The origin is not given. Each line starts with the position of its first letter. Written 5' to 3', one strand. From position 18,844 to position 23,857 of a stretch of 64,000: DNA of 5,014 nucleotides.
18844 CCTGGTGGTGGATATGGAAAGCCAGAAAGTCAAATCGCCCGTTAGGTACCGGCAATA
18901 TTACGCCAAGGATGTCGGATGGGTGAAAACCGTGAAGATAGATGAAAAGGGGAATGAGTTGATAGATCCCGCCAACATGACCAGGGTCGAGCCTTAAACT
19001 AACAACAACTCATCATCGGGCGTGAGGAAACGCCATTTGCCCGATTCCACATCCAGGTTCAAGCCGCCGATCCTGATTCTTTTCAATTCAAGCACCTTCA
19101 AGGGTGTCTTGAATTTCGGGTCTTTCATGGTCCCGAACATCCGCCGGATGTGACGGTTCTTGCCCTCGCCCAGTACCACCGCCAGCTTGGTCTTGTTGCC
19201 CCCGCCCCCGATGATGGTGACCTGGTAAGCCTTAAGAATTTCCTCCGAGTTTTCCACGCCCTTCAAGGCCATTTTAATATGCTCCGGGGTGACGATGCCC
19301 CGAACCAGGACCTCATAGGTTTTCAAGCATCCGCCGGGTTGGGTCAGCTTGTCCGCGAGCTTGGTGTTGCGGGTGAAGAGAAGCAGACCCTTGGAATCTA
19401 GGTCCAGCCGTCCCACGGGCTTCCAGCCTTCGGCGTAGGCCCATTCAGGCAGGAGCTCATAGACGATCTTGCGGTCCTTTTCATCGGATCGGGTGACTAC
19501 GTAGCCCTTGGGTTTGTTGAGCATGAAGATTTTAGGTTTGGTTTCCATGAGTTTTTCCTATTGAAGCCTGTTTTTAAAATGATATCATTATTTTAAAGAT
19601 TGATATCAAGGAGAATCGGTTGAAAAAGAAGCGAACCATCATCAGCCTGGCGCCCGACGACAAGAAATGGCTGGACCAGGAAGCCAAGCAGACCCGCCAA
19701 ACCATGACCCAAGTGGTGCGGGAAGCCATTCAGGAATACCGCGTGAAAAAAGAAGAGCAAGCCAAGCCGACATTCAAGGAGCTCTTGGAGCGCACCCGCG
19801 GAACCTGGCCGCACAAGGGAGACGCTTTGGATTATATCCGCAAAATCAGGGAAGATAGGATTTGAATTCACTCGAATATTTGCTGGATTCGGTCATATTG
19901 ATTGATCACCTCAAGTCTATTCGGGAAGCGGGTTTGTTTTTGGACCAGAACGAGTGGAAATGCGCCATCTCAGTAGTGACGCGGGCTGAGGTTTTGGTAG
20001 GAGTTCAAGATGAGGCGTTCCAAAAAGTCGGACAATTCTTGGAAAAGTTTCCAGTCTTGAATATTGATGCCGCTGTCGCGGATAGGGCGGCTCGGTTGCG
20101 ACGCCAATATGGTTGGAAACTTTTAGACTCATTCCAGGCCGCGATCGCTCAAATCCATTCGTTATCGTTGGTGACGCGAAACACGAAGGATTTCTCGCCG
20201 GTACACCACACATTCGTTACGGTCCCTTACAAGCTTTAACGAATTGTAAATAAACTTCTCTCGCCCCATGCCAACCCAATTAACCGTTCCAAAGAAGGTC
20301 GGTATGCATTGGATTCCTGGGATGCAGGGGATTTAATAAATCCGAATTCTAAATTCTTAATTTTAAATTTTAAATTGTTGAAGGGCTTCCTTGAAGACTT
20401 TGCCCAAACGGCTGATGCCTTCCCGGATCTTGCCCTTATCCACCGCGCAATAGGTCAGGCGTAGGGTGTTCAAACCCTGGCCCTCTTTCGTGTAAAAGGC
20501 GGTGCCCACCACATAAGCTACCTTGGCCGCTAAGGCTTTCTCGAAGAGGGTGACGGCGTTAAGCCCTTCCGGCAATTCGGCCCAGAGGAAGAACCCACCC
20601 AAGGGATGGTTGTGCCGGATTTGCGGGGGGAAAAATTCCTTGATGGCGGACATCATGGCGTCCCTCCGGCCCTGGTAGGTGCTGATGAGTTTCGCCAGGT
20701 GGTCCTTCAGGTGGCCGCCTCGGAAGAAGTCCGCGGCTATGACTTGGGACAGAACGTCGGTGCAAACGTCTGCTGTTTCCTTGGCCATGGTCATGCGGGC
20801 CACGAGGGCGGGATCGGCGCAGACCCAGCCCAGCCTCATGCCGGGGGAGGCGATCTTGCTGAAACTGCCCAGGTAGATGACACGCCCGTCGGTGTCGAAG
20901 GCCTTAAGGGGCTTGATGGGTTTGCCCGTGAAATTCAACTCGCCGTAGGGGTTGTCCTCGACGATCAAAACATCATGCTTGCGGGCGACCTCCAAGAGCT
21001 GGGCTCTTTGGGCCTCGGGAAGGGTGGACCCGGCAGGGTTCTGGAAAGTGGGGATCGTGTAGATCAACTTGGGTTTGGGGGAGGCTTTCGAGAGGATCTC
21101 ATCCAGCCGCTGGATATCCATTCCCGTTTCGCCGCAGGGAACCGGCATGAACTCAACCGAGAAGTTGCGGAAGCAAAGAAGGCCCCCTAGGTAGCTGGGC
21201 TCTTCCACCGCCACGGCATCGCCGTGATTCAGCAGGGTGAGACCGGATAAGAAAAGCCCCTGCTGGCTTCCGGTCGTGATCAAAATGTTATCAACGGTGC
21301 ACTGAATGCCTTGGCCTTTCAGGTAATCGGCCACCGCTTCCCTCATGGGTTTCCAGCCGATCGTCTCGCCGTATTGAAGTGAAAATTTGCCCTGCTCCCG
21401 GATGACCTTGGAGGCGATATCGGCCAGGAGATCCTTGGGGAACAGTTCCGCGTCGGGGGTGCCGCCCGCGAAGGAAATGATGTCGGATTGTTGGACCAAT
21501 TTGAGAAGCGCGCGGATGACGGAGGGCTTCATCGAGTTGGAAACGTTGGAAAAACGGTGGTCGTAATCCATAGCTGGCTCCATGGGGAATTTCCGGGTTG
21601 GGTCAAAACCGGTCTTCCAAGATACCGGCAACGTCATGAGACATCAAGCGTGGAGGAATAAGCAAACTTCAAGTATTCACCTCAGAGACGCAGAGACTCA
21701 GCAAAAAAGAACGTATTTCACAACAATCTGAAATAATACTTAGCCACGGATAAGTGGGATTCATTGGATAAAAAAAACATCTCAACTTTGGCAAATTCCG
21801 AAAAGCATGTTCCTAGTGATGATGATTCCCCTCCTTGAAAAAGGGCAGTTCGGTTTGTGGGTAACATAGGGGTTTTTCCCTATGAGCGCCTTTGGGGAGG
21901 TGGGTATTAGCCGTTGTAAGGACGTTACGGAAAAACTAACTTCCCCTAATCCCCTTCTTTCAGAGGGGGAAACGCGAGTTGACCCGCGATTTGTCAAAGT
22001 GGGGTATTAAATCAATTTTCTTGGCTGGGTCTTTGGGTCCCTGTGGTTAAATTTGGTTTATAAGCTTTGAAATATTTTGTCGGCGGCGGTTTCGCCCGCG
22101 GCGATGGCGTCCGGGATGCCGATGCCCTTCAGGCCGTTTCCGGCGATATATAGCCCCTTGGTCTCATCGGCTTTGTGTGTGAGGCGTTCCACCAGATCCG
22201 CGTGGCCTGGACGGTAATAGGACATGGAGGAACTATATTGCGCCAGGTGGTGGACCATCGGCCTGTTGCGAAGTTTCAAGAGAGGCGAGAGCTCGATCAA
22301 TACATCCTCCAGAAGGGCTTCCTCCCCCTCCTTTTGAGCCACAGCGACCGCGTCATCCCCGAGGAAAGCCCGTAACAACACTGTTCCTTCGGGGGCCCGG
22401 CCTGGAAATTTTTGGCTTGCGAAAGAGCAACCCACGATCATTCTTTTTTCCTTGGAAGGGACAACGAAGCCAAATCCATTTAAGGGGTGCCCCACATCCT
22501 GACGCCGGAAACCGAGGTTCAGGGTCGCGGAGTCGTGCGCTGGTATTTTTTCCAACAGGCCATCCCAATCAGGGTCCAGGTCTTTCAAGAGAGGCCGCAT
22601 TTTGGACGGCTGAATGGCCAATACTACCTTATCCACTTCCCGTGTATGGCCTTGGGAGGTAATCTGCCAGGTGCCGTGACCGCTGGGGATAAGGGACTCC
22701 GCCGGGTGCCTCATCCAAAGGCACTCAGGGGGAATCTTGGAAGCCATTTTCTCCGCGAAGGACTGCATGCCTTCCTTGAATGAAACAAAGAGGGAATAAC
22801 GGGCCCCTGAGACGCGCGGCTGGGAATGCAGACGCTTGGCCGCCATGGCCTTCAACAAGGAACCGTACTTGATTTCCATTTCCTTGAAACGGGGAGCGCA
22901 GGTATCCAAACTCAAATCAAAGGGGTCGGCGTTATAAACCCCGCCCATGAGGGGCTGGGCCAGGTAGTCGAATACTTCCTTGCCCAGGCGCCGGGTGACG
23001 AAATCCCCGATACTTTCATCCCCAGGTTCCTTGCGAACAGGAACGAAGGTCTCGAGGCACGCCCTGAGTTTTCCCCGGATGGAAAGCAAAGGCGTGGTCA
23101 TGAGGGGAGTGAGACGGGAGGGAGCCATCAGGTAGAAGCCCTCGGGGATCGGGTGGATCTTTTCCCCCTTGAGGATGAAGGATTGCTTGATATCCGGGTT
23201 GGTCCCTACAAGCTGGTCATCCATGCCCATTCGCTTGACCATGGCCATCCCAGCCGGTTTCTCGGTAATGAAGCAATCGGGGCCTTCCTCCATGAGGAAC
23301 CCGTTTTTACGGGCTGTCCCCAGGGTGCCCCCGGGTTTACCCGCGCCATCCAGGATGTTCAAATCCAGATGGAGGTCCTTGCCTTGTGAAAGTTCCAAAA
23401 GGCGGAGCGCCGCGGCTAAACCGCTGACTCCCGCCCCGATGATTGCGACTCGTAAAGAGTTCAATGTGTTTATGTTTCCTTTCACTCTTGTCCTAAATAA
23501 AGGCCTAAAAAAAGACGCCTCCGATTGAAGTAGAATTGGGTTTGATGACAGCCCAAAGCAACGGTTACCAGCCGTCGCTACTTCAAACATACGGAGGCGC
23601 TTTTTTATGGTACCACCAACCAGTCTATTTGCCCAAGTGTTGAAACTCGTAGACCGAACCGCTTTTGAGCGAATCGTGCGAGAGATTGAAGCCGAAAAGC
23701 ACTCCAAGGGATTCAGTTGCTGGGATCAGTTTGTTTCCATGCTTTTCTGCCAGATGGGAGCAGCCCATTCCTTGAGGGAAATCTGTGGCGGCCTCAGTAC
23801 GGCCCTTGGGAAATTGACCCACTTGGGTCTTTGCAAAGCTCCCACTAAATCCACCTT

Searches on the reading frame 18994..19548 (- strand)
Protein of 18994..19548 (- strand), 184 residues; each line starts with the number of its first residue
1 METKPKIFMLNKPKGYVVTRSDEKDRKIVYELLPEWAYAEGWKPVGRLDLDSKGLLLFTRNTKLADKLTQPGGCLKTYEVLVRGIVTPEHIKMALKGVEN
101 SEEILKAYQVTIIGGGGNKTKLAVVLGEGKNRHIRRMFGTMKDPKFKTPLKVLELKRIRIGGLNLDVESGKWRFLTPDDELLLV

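Call 14: search_protein_families(library=pfam, proteins=[window:18994-19548:-], max_evalue=0.001)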
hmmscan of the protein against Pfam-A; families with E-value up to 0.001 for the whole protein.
window:18994-19548:- (184 aa): 1 family
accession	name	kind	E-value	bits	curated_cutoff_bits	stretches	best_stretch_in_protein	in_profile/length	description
PF00849.27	PseudoU_synth_2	-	8.4e-17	62.2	26.8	1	7-138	2-150/152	RNA pseudouridylate synthase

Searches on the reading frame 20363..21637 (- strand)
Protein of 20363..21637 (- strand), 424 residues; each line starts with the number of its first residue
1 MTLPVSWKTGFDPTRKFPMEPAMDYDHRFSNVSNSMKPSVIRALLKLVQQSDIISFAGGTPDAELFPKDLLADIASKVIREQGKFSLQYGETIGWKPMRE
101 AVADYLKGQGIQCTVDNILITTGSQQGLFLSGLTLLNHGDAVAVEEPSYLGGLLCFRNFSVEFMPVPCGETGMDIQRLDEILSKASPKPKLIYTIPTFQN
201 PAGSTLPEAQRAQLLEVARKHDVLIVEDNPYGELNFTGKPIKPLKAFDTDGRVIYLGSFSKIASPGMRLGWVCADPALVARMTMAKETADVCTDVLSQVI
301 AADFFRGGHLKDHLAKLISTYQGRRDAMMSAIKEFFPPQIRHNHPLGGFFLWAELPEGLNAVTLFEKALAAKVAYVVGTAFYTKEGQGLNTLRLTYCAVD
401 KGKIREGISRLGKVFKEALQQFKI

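Call 14: search_protein_families(library=pfam, proteins=[window:20363-21637:-], max_evalue=0.001)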
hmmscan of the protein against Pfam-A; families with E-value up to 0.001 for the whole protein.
window:20363-21637:- (424 aa): 2 families
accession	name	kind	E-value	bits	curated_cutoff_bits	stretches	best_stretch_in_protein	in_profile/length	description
PF00155.27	Aminotran_1_2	-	1.1e-36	127.2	19.7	1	70-411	18-361/361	Aminotransferase class I and II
PF12897.13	Asp_aminotransf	-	3.5e-06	26.5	27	1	144-359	129-353/421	Aspartate amino-transferase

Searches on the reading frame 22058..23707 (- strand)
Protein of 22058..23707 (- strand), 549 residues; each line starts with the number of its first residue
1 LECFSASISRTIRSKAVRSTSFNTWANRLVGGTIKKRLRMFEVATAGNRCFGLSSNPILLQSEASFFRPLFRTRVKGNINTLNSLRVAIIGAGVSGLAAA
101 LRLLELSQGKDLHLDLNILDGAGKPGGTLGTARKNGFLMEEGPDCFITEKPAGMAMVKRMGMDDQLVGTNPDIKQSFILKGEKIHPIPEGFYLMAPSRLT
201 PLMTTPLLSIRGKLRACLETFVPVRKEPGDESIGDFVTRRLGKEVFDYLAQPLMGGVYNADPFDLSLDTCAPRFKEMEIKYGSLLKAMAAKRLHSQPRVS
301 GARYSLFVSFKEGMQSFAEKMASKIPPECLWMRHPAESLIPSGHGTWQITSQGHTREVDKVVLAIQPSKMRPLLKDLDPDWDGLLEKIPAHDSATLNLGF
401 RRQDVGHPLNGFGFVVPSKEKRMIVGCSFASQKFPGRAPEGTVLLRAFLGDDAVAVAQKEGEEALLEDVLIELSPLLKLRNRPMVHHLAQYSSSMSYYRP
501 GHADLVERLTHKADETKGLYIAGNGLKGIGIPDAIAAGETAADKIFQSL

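Call 14: search_protein_families(library=pfam, proteins=[window:22058-23707:-], max_evalue=0.001)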
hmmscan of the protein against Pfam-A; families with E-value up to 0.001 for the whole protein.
window:22058-23707:- (549 aa): 4 families
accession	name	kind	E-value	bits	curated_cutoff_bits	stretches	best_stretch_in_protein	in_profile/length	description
PF01593.30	Amino_oxidase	-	1.1e-42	147.3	19.8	1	94-545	1-442/443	Flavin containing amine oxidoreductase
PF13454.12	NAD_binding_9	-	1.9e-07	31.6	21.8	0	88-129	1-41/155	FAD-NAD(P)-binding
PF13450.12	NAD_binding_8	-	9.9e-07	29.4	21.9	1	89-159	1-67/68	NAD(P)-binding Rossmann-like domain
PF01266.30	DAO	-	0.00037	20.6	27.9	0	86-106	1-21/353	FAD dependent oxidoreductase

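Call 52: search_protein_families(library=ncbifam, proteins=[window:22058-23467:-], max_evalue=0.001)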
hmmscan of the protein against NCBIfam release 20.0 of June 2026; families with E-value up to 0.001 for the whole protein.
window:22058-23467:- (469 aa): 13 families
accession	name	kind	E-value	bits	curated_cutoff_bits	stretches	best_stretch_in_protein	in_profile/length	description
NF008845.0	PRK11883.1-5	equivalog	7.2e-100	334.5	560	1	6-468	6-464/468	protoporphyrinogen oxidase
TIGR00562.1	proto_IX_ox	equivalog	7.1e-73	245.8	97.85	1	6-466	4-465/470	protoporphyrinogen oxidase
NF008841.0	PRK11883.1-1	equivalog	3e-52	178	517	1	4-467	3-449/453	protoporphyrinogen oxidase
NF009081.0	PRK12416.1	equivalog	6.2e-48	163.9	702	1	7-469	4-461/466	protoporphyrinogen oxidase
NF008843.0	PRK11883.1-3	equivalog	3.1e-21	76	406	1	7-458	4-415/424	protoporphyrinogen oxidase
NF005560.0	PRK07233.1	equivalog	2.5e-13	49.6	252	2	6-178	2-160/435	hypothetical protein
TIGR02734.1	crtI_fam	subfamily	7.8e-09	34.7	238.1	1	8-67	2-55/504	phytoene desaturase family protein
NF005547.0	PRK07208.1-3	equivalog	9.4e-09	34.5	380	1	5-214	5-199/465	hypothetical protein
TIGR03467.1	HpnE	equivalog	2e-08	34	283.05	1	7-310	1-284/430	hydroxysqualene dehydroxylase HpnE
NF045637.1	carotdesatCrtDProt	equivalog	6.6e-07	28.2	580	1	7-66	1-54/485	1-hydroxycarotenoid 3,4-desaturase CrtD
NF053546.1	violacein_VioA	equivalog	2.2e-05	23.9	600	0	7-60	2-54/411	flavin-dependent violacein biosynthesis tryptophan-2 monooxygenase VioA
TIGR02732.1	zeta_caro_desat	equivalog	9.1e-05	21.5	622.15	1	6-138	1-127/474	9,9'-di-cis-zeta-carotene desaturase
NF005548.0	PRK07208.1-4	equivalog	0.00075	18.2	389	0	6-85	5-78/488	hypothetical protein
